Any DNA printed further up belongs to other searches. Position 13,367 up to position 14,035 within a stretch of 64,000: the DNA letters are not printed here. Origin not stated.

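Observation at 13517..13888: Phage copy of GrcA (YfiD) glycyl-radical spare-part protein alongside class III RNR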

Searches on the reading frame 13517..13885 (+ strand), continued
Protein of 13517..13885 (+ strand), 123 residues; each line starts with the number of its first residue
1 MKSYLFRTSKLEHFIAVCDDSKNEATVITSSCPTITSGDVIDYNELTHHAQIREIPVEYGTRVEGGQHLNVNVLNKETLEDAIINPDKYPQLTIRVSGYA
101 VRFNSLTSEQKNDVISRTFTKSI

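Call 31: get_annotated_region(hit=H53, flank=2500)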
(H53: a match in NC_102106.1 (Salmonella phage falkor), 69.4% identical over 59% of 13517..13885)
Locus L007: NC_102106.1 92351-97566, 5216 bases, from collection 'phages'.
description: Salmonella phage falkor, complete genome.
organism: Salmonella phage falkor (NCBI taxid 2713298)
taxonomy: Viruses; Duplodnaviria; Heunggongvirae; Uroviricota; Caudoviricetes; Demerecviridae; Markadamsvirinae; Epseptimavirus; Epseptimavirus falkor
host: Salmonella enterica subsp. enterica serovar Enteritidis PT1; source: wastewater; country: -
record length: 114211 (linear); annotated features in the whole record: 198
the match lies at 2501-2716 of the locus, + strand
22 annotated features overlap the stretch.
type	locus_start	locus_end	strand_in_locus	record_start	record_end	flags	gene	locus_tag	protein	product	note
CDS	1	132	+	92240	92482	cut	-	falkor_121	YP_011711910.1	hypothetical protein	-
tRNA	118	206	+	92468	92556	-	-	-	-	tRNA-Ser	-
tRNA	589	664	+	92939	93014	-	-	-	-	tRNA-His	-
tRNA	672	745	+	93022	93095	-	-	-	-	tRNA-Arg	-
CDS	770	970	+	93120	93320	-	-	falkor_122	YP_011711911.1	hypothetical protein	PVOGs: VOG1507; Phage conserved protein [Salmonella phage FelixO1]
tRNA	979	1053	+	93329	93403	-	-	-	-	tRNA-Gln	-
tRNA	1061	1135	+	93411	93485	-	-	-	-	tRNA-Gln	-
tRNA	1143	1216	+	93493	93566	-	-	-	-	tRNA-Gly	-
CDS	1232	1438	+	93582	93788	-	-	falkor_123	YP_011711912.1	hypothetical protein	PVOGs: VOG7519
tRNA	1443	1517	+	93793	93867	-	-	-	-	tRNA-Ile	-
tRNA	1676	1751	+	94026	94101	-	-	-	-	tRNA-Met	-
CDS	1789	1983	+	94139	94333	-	-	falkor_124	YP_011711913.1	hypothetical protein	PVOGs: VOG7520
CDS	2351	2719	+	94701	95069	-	-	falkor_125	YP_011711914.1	glycyl radical cofactor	PVOGs: VOG0440; glycyl radical cofactor [Citrobacter phage Miller]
CDS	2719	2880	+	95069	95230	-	-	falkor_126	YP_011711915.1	hypothetical protein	-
CDS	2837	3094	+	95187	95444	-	-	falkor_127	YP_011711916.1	hypothetical protein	-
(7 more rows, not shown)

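Call 32: get_annotated_region(hit=H22, flank=2500)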
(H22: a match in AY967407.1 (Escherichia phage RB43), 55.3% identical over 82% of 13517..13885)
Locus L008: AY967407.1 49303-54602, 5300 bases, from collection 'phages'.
description: Escherichia phage RB43, complete genome.
organism: Escherichia phage RB43 (NCBI taxid 2887182)
taxonomy: Viruses; Duplodnaviria; Heunggongvirae; Uroviricota; Caudoviricetes; Straboviridae; Pseudotevenvirus; Pseudotevenvirus RB43
host: -; source: -; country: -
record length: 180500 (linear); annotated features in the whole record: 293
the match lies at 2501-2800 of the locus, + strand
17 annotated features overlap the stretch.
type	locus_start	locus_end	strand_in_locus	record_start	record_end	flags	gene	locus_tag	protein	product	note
CDS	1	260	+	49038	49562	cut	cd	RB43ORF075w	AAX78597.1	Cd dCMP deaminase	-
CDS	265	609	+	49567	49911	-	31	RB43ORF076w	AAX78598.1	gp31 co-chaperonin for GroEL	essential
CDS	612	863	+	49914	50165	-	-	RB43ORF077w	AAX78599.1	hypothetical protein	-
tRNA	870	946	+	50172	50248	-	-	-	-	tRNA-Ile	isoleucyl tRNA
CDS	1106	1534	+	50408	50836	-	-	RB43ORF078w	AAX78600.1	hypothetical protein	-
CDS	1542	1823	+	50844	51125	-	-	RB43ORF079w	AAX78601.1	conserved hypothetical protein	-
CDS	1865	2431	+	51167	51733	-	-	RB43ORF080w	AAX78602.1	hypothetical protein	-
CDS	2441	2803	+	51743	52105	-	vs.6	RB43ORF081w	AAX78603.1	Vs.6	-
CDS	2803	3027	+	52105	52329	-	vs.4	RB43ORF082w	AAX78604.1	Vs.4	-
CDS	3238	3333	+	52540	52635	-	-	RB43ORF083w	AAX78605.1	hypothetical protein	-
CDS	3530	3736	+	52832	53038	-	-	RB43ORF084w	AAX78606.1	hypothetical protein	-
CDS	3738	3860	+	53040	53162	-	-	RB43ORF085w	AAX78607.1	hypothetical protein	-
CDS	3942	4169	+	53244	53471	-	-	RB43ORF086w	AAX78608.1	hypothetical protein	-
CDS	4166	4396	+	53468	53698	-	-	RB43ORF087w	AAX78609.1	hypothetical protein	-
CDS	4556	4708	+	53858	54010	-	-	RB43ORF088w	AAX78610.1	hypothetical protein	-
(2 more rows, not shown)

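Call 33: get_annotated_region(hit=H9, flank=2500)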
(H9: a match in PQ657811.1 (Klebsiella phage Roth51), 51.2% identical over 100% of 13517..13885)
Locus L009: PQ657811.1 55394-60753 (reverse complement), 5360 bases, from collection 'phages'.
description: Klebsiella phage Roth51, complete genome.
organism: Klebsiella phage Roth51 (NCBI taxid 3384131)
taxonomy: Viruses
host: Klebsiella sp. NCTC 13368; source: -; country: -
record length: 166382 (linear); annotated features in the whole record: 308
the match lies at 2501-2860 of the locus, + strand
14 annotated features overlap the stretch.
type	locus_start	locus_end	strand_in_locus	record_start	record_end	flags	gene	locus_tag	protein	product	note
CDS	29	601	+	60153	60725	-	-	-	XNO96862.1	hypothetical protein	-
CDS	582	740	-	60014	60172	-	-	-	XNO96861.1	hypothetical protein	-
CDS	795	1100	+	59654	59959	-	-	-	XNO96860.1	hypothetical protein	-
CDS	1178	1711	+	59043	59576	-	-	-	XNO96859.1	terminase large subunit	-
CDS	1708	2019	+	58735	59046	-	-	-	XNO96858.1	hypothetical protein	-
CDS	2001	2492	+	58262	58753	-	-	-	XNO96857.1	hypothetical protein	-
CDS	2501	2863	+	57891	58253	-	-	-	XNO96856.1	glycine radical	-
CDS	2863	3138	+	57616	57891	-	-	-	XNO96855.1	hypothetical protein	-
CDS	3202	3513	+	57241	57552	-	-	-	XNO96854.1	endoribonuclease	-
CDS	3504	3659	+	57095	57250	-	-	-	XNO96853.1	endoribonuclease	-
CDS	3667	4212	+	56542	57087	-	-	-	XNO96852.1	C-type lysozyme/alpha-lactalbumin family protein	-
CDS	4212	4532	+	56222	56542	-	-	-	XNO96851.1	hypothetical protein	-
CDS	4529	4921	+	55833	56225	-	-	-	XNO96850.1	hypothetical protein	-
CDS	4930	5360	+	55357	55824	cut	-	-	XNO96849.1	macro-like domain protein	-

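Call 34: get_annotated_region(hit=H11, flank=2500)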
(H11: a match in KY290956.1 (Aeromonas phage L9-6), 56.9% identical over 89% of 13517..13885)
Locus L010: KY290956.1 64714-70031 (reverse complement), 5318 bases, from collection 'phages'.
description: Aeromonas phage L9-6, complete genome.
organism: Aeromonas phage L9-6 (NCBI taxid 1932905)
taxonomy: Viruses; Duplodnaviria; Heunggongvirae; Uroviricota; Caudoviricetes; Straboviridae; Biquartavirus
host: Aeromonas salmonicida 08-2783; source: -; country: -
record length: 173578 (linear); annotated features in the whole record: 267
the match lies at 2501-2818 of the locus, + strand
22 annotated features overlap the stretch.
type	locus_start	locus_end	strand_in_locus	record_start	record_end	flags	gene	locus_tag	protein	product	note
tRNA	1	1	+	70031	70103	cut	-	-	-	tRNA-Lys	codon recognized: AAA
tRNA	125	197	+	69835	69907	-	-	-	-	tRNA-His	codon recognized: CAC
CDS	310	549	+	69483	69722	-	-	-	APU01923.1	hypothetical protein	-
tRNA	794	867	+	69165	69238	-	-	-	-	tRNA-Pro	codon recognized: CCA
tRNA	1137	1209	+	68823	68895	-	-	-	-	tRNA-Thr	codon recognized: ACA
CDS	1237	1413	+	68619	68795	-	-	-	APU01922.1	hypothetical protein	-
tRNA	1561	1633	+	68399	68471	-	-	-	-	tRNA-Trp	codon recognized: UGG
tRNA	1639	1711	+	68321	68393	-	-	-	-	tRNA-Ile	codon recognized: AUC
tRNA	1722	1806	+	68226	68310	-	-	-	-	tRNA-Ser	codon recognized: AGC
tRNA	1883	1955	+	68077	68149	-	-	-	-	tRNA-Asp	codon recognized: GAC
tRNA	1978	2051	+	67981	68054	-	-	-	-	tRNA-Met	codon recognized: AUG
tRNA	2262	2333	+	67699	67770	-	-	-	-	tRNA-Met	codon recognized: AUG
CDS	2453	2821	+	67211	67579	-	-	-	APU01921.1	pyruvate formate-lyase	-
CDS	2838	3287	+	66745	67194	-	-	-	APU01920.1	hypothetical protein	T4-like phage protein, T4 GC1630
tRNA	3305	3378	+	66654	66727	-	-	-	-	tRNA-Arg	codon recognized: AGA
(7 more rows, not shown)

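Call 38: find_encoding_contigs(protein=P0003, flank=6000, max_places=2)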
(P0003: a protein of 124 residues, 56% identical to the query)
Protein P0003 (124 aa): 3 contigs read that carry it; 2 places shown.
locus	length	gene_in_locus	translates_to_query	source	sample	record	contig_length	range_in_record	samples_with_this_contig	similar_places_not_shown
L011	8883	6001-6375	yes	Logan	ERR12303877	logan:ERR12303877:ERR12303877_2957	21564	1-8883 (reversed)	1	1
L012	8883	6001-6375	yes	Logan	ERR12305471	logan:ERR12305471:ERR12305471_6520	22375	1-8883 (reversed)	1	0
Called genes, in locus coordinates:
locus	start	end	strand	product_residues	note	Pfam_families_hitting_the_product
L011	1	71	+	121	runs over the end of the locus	-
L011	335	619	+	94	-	-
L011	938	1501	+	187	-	-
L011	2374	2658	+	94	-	-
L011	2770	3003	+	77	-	-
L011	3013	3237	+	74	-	-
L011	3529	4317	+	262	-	PF21817:CapR (weak)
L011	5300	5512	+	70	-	-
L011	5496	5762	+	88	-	-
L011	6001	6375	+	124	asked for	PF01228:Gly_radical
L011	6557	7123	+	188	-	-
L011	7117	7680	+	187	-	-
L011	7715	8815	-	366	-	PF05268:GP38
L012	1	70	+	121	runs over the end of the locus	-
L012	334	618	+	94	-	-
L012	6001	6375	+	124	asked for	PF01228:Gly_radical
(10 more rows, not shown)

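Call 39: find_encoding_contigs(protein=P0005, flank=6000, max_places=2)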
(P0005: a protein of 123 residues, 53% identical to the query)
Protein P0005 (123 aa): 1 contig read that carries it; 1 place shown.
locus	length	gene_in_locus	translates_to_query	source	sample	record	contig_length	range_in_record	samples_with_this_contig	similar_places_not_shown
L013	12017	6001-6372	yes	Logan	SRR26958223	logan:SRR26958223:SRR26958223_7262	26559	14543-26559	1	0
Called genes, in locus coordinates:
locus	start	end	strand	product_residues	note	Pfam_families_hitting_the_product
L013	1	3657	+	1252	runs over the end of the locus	-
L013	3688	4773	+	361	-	PF15711:ILEI (weak)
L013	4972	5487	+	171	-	-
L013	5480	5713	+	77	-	-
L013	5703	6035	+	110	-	PF10849:DUF2654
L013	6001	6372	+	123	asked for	PF01228:Gly_radical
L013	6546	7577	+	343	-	PF00149:Metallophos, PF12850:Metallophos_2 (faint)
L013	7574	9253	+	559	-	PF02463:SMC_N, PF13476:AAA_23 (weak)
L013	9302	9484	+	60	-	PF17470:Gp45_2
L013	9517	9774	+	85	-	-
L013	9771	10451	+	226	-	PF02916:DNA_PPF, PF09116:gp45-slide_C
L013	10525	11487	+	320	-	PF13177:DNA_pol3_delta2 (faint), PF00004:AAA, PF13173:AAA_14 (weak), PF21328:Gp44_lid, PF21429:Gp44_C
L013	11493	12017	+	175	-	?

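Call 53: predict_structure(alignment_id=A2)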
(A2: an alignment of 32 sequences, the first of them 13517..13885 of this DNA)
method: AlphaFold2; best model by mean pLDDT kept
length: 123 residues; sequences in the alignment: 32
mean_pLDDT: 84.0   pTM: 0.47
mean pLDDT of the five models: 84.0, 81.4, 81.1, 81.0, 78.1
residues with pLDDT >= 90: 52; 70-90: 54; 50-70: 13; < 50: 4
segments of 3 or more residues with pLDDT < 50: 65-67
pLDDT, mean of each block of 10 residues (from residue 1): 93 95 95 95 93 84 52 75 86 79 88 83 51
secondary structure, 60 per line:
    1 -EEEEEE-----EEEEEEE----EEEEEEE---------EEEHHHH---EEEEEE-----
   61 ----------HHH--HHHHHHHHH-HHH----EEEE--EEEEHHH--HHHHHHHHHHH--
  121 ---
elements in order: E2-7 E13-19 E24-30 E40-42 H43-46 E50-55 H76-84 E93-96 E99-102 H108-118

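Call 56: fold_search(model_id=the predicted structure, library=pdb)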
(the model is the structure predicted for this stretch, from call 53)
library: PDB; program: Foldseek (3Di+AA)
matches with E <= 10: 380; with E <= 0.001: 1
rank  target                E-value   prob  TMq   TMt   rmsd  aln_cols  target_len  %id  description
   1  6owr_MODEL_1_A        2.4e-05  1.00  0.39  0.76   8.2        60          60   80  NMR solution structure of YfiD (released 2019-07-10)
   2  2pfl_A                1.1e-03  1.00  0.38  0.06  11.2        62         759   72  CRYSTAL STRUCTURE OF PFL FROM E.COLI (released 1999-12-15)
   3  1mzo_A                1.4e-03  1.00  0.36  0.06   0.9        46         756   76  Crystal structure of pyruvate formate-lyase with pyruvate (released 2002-12-11)
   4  1cm5_A                2.0e-03  1.00  0.37  0.06   2.5        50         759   74  CRYSTAL STRUCTURE OF C418A,C419A MUTANT OF PFL FROM E.COLI (released 1999-12-08)
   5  5ymr_A                3.3e-02  1.00  0.33  0.05   0.8        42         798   43  The Crystal Structure of IseG (released 2019-03-20)
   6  7kq3_A                8.2e-02  1.00  0.33  0.05   0.9        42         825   40  Structure of isethionate sulfite-lyase from Bilophila wadsworthia with substrate isethionate bound (released 2021-04-07)
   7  5i2g_B                1.1e-01  1.00  0.35  0.05   1.0        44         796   41  1,2-propanediol Dehydration in Roseburia inulinivorans; Structural Basis for Substrate and Enantiomer Selectivity (released 2016-06-01)
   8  7vua_A                1.2e-01  1.00  0.33  0.05   0.8        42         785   40  Anaerobic hydroxyproline degradation involving C-N cleavage by a glycyl radical enzyme (released 2022-06-01)
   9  7eq9_A                1.2e-01  0.18  0.24  0.24  17.1       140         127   15  Cryo-EM structure of designed protein nanoparticle TIP60 (Truncated Icosahedral Protein composed of 60-mer fusion prot (released 2021-09-15)
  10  5i2a_B                1.3e-01  1.00  0.33  0.05   0.7        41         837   39  1,2-propanediol Dehydration in Roseburia inulinivorans; Structural Basis for Substrate and Enantiomer Selectivity (released 2016-06-01)
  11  5a0u_A                1.3e-01  1.00  0.34  0.05   0.8        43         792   37  Structure of CutC choline lyase choline bound form from Klebsiella pneumoniae. (released 2015-07-29)
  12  5ymr_C                1.5e-01  1.00  0.33  0.05   0.8        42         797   43  The Crystal Structure of IseG (released 2019-03-20)
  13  6vxc_A                1.6e-01  1.00  0.33  0.05   0.9        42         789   36  Crystal structure of hydroxyproline dehydratase (HypD) from Clostridioides difficile (released 2020-04-08)
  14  5i2a_A                1.7e-01  1.00  0.33  0.05   0.6        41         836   39  1,2-propanediol Dehydration in Roseburia inulinivorans; Structural Basis for Substrate and Enantiomer Selectivity (released 2016-06-01)
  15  9r0v_A                1.9e-01  1.00  0.34  0.05   1.0        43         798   40  CutC IN COMPLEX WITH Inhibitor (released 2026-02-11)
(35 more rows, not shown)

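Call 76: predict_structure(alignment_id=A4)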
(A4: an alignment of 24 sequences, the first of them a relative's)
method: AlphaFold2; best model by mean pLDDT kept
length: 125 residues; sequences in the alignment: 24
mean_pLDDT: 77.9   pTM: 0.45
mean pLDDT of the five models: 77.9, 77.8, 76.4, 74.6, 71.8
residues with pLDDT >= 90: 27; 70-90: 71; 50-70: 13; < 50: 14
segments of 3 or more residues with pLDDT < 50: 63-74
pLDDT, mean of each block of 10 residues (from residue 1): 89 89 91 89 90 84 47 61 80 71 79 78 53
secondary structure, 60 per line:
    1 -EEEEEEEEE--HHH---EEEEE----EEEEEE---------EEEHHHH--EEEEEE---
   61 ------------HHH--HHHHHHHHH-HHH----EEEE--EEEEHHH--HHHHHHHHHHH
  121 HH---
elements in order: E2-10 E19-23 E28-33 E43-45 H46-49 E52-57 H78-86 E95-98 E101-104 H110-122
